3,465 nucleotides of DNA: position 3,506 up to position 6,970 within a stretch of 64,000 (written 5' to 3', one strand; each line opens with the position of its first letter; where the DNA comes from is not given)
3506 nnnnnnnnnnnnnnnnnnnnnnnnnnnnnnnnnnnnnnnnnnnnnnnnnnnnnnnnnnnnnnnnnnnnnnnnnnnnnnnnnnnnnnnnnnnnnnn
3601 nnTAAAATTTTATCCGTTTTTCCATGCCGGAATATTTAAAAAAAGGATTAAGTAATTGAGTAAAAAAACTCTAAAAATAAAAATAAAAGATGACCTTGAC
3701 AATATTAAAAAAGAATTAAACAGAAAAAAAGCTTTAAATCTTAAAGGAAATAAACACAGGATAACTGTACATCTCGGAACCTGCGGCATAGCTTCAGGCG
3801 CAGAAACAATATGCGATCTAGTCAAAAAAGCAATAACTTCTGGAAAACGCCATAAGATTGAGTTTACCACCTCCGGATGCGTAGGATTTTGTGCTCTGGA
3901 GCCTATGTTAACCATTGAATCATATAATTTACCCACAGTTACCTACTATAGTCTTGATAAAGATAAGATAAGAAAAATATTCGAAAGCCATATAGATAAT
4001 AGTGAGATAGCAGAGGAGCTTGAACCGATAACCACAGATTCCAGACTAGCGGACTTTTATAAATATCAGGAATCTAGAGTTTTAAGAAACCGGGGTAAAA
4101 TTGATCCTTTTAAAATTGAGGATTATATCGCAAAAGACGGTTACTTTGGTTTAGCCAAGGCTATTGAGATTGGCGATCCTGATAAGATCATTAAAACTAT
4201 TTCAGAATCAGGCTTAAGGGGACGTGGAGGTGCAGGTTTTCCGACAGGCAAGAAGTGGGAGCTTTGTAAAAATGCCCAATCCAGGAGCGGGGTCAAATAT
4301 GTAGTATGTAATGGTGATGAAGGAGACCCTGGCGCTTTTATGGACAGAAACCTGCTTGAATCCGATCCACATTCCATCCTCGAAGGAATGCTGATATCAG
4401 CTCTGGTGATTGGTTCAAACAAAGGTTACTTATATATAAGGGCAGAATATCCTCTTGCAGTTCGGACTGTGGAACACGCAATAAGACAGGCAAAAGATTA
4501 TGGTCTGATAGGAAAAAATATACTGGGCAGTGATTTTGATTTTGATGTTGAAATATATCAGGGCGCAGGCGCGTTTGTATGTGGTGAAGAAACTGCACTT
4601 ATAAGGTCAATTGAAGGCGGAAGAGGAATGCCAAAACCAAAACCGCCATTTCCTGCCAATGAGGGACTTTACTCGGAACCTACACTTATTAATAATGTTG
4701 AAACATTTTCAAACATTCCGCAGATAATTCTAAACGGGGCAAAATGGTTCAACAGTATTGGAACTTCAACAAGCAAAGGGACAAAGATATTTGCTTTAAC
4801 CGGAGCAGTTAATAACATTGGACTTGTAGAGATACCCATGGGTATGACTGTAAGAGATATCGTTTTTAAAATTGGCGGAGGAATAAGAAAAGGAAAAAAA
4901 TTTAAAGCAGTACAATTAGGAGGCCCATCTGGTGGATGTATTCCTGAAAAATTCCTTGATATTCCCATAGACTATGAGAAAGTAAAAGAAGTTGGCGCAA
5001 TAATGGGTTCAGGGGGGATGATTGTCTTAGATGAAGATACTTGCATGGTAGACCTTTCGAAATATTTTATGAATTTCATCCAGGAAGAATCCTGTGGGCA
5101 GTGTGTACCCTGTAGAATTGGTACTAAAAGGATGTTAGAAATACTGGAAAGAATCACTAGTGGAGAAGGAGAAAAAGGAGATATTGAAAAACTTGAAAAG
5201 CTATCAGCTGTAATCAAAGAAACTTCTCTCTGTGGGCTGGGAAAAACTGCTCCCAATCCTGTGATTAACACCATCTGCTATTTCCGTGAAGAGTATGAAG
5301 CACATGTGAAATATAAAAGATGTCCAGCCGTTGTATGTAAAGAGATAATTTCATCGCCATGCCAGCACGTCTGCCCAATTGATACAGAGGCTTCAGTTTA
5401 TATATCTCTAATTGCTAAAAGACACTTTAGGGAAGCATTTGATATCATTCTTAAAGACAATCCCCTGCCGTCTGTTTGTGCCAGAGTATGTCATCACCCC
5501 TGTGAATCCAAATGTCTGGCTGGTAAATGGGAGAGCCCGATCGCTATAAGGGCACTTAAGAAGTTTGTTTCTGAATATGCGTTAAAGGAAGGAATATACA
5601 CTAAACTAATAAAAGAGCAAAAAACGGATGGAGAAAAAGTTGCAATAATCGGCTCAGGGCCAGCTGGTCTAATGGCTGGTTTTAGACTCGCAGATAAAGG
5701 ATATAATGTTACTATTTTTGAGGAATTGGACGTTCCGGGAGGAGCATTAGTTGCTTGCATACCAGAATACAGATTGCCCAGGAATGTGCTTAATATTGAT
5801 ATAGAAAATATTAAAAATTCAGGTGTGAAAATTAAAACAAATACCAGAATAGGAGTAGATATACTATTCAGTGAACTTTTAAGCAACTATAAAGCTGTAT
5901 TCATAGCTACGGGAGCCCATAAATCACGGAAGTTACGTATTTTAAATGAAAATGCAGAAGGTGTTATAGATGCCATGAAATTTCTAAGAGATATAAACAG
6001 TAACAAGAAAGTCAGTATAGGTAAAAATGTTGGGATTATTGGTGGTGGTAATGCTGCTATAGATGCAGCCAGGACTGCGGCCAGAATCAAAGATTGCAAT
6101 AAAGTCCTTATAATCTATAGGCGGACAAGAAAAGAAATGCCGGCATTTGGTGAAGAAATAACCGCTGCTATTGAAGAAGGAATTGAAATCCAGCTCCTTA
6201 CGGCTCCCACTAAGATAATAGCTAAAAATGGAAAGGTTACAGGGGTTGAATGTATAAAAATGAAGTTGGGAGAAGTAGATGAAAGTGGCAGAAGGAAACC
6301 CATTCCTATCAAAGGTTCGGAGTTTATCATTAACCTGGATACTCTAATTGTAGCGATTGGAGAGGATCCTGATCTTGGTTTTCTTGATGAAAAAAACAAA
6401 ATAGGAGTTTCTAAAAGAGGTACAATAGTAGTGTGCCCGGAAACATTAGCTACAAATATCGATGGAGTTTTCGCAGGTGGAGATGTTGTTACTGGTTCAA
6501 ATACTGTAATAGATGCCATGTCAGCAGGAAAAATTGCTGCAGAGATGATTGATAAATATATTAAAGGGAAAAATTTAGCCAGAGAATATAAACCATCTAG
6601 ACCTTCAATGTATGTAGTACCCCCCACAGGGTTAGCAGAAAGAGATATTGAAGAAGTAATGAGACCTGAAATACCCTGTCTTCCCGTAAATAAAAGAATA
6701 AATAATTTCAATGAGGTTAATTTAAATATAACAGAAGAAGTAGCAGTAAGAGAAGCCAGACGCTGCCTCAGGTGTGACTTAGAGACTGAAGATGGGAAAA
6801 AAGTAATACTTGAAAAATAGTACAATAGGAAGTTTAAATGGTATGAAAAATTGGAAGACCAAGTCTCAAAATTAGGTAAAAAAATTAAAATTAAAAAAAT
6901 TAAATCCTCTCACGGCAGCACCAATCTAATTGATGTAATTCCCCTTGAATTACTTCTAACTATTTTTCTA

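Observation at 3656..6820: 1054-aa single-polypeptide NuoF::GltD (NfnB/StnB-like) fusion with an extra N-terminal [2Fe-2S] domain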

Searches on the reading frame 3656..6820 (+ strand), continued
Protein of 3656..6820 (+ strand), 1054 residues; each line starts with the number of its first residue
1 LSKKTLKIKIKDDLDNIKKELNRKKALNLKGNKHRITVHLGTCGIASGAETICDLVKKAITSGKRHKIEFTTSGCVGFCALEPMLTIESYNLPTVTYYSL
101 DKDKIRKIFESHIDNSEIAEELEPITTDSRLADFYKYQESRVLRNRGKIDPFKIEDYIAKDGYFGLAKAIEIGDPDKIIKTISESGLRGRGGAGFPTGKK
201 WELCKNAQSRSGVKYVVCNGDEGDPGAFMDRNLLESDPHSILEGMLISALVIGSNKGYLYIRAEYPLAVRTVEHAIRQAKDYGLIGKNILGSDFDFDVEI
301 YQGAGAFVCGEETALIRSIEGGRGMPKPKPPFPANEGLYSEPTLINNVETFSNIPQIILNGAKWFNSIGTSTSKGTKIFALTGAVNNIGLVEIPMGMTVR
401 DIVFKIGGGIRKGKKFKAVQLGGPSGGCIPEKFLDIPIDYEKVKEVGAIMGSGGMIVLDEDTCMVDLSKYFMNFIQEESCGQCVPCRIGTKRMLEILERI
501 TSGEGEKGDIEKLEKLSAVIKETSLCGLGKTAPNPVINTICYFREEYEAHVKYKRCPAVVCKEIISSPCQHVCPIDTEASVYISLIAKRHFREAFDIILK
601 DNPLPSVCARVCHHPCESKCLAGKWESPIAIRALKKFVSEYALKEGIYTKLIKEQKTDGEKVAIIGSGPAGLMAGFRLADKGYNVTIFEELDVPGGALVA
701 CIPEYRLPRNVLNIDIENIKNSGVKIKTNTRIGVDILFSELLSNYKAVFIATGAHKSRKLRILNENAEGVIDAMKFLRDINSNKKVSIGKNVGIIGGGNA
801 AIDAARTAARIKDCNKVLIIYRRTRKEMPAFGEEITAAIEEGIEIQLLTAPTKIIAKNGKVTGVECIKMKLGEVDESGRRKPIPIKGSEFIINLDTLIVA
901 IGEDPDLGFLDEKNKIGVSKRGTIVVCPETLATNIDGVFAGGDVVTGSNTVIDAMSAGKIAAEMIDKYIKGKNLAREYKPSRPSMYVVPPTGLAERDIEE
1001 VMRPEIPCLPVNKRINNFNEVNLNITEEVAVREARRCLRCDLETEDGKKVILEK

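Call 80: list_cluster_members(proteins=[P0004, P0001, P0002])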
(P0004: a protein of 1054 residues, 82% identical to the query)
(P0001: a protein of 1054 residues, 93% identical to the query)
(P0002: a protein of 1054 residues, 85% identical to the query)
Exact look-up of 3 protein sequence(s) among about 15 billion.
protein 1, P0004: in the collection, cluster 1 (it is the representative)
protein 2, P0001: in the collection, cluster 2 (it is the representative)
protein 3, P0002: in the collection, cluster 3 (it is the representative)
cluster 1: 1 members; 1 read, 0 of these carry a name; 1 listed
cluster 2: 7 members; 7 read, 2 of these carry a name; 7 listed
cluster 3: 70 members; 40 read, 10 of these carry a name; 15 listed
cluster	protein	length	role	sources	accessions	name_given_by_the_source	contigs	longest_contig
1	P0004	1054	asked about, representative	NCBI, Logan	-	-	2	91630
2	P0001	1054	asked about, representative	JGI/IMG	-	NADH-quinone oxidoreductase subunit F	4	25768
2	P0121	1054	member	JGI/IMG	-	NADH-quinone oxidoreductase subunit F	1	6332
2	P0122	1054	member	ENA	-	-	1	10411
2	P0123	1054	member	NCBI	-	-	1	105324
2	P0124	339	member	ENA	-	-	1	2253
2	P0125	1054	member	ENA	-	-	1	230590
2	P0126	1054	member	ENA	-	-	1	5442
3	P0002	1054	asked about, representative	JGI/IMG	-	NADH-quinone oxidoreductase subunit F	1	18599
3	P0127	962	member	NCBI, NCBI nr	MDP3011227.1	MAG: NADH-quinone oxidoreductase subunit NuoF, partial [Candidatus Hydromicrobium sp.] | NADH-quinone oxidoreductase subunit NuoF [Candidatus Hydromicrobium sp.]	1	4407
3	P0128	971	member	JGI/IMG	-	NADH-quinone oxidoreductase subunit F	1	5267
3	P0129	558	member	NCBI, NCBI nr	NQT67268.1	MAG: FAD-dependent oxidoreductase, partial [Actinobacteria bacterium] | FAD-dependent oxidoreductase [Actinomycetota bacterium]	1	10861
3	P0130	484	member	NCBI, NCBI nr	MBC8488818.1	MAG: NADH-quinone oxidoreductase subunit NuoF [Bacteroidetes bacterium] | NADH-quinone oxidoreductase subunit NuoF [Bacteroidota bacterium]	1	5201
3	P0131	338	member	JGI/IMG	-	NADH-quinone oxidoreductase subunit F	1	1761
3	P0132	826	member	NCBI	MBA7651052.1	Ferredoxin--NADP reductase [subsurface metagenome]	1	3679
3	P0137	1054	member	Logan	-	-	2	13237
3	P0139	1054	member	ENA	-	-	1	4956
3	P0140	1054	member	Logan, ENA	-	-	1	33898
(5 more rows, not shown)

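Call 82: find_encoding_contigs(protein=P0125, flank=6000, max_places=2)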
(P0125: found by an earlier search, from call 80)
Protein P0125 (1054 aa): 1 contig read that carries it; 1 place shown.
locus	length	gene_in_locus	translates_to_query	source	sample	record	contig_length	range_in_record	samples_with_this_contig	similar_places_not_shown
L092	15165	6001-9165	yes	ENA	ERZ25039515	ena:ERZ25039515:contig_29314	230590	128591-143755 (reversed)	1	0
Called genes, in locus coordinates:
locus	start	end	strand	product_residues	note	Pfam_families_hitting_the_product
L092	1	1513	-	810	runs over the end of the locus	PF00521:DNA_topoisoIV, PF03989:DNA_gyraseA_C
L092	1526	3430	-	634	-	PF02518:HATPase_c, PF00204:DNA_gyraseB, PF01751:Toprim, PF00986:DNA_gyraseB_C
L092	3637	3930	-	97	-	PF05258:DciA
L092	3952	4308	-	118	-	PF02463:SMC_N (weak)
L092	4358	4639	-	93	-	-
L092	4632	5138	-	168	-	PF02463:SMC_N, PF13175:AAA_15, PF13476:AAA_23, PF13555:AAA_29 (faint)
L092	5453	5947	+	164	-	PF01257:2Fe-2S_thioredx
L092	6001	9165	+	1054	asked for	PF01512:Complex1_51K, PF10531:SLBB (weak), PF10589:NADH_4Fe-4S, PF14691:Fer4_20, PF00890:FAD_binding_2 (weak), PF07992:Pyr_redox_2, PF13450:NAD_binding_8, PF13738:Pyr_redox_3, +3 more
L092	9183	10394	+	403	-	PF13510:Fer2_4, PF00037:Fer4 (faint), PF10588:NADH-G_4Fe-4S_3, PF12838:Fer4_7 (weak), PF14697:Fer4_21 (weak), PF22117:Fer4_Nqo3, PF04879:Molybdop_Fe4S4, PF00384:Molybdopterin, +1 more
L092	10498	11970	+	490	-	PF00384:Molybdopterin, PF01568:Molydop_binding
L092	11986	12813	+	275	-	PF02634:FdhD-NarQ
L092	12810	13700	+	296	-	PF12804:NTP_transf_3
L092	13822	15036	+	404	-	PF03453:MoeA_N, PF00994:MoCF_biosynth, PF03454:MoeA_C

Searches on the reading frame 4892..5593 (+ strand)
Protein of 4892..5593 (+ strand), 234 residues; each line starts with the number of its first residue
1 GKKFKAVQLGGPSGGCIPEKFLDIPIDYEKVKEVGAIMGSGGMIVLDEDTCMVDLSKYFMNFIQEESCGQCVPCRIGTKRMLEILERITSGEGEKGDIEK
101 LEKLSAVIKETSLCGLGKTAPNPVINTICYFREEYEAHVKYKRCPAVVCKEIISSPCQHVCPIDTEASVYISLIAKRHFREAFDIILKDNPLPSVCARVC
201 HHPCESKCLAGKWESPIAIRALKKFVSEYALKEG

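Call 39: search_solved_structures(query=window:4892-5593:+, max_evalue=0.00001, show_alignments=5)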
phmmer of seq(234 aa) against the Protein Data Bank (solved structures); distinct sequences matched with E-value up to 0.00001: 70 (the best 60 are shown).
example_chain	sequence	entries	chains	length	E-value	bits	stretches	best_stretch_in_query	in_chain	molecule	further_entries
8oh5_B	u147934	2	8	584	4.7e-70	239.4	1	2-155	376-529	NAD-reducing hydrogenase subunit HoxF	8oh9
8a6t_B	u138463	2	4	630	1.9e-68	234.1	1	2-153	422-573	Electron bifurcating hydrogenase subunit HydB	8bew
7t2r_B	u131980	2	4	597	2.6e-67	230.4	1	1-154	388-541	NiFe hydrogenase subunit B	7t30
7q4w_B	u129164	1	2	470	2e-66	227.4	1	1-154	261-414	Iron hydrogenase HydB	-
7q4v_B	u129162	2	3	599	4e-66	226.5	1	1-154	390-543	Iron hydrogenase HydB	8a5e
9bov_B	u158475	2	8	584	6.5e-64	219.2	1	2-154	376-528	NADH dehydrogenase (Quinone)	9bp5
9n5u_B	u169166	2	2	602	1.2e-62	215.1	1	1-154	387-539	NfnB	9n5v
7p5h_B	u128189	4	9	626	1.2e-50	175.8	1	1-150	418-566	Fe-hydrogenase, subunit beta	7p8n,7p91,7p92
9mqx_B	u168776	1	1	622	1.2e-49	172.5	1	2-154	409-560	NADH:ubiquinone oxidoreductase, NADH-binding (51 kD) subunit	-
6vw7_B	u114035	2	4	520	1.4e-28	103.6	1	1-135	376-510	NAD-dependent formate dehydrogenase beta subunit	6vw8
8e9g_F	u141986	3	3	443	2.4e-27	99.5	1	7-140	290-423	NADH-quinone oxidoreductase subunit F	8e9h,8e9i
9wxb_C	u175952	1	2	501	7.5e-24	88.1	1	1-135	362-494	Formate dehydrogenase beta subunit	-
7p64_F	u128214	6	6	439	1.9e-23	86.8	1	1-141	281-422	NADH-quinone oxidoreductase subunit F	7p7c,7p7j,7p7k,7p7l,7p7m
9q8i_F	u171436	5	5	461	1.9e-23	86.8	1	1-141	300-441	NADH-quinone oxidoreductase subunit F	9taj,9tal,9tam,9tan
7p61_F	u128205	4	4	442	1.9e-23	86.8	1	1-141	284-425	NADH-quinone oxidoreductase subunit F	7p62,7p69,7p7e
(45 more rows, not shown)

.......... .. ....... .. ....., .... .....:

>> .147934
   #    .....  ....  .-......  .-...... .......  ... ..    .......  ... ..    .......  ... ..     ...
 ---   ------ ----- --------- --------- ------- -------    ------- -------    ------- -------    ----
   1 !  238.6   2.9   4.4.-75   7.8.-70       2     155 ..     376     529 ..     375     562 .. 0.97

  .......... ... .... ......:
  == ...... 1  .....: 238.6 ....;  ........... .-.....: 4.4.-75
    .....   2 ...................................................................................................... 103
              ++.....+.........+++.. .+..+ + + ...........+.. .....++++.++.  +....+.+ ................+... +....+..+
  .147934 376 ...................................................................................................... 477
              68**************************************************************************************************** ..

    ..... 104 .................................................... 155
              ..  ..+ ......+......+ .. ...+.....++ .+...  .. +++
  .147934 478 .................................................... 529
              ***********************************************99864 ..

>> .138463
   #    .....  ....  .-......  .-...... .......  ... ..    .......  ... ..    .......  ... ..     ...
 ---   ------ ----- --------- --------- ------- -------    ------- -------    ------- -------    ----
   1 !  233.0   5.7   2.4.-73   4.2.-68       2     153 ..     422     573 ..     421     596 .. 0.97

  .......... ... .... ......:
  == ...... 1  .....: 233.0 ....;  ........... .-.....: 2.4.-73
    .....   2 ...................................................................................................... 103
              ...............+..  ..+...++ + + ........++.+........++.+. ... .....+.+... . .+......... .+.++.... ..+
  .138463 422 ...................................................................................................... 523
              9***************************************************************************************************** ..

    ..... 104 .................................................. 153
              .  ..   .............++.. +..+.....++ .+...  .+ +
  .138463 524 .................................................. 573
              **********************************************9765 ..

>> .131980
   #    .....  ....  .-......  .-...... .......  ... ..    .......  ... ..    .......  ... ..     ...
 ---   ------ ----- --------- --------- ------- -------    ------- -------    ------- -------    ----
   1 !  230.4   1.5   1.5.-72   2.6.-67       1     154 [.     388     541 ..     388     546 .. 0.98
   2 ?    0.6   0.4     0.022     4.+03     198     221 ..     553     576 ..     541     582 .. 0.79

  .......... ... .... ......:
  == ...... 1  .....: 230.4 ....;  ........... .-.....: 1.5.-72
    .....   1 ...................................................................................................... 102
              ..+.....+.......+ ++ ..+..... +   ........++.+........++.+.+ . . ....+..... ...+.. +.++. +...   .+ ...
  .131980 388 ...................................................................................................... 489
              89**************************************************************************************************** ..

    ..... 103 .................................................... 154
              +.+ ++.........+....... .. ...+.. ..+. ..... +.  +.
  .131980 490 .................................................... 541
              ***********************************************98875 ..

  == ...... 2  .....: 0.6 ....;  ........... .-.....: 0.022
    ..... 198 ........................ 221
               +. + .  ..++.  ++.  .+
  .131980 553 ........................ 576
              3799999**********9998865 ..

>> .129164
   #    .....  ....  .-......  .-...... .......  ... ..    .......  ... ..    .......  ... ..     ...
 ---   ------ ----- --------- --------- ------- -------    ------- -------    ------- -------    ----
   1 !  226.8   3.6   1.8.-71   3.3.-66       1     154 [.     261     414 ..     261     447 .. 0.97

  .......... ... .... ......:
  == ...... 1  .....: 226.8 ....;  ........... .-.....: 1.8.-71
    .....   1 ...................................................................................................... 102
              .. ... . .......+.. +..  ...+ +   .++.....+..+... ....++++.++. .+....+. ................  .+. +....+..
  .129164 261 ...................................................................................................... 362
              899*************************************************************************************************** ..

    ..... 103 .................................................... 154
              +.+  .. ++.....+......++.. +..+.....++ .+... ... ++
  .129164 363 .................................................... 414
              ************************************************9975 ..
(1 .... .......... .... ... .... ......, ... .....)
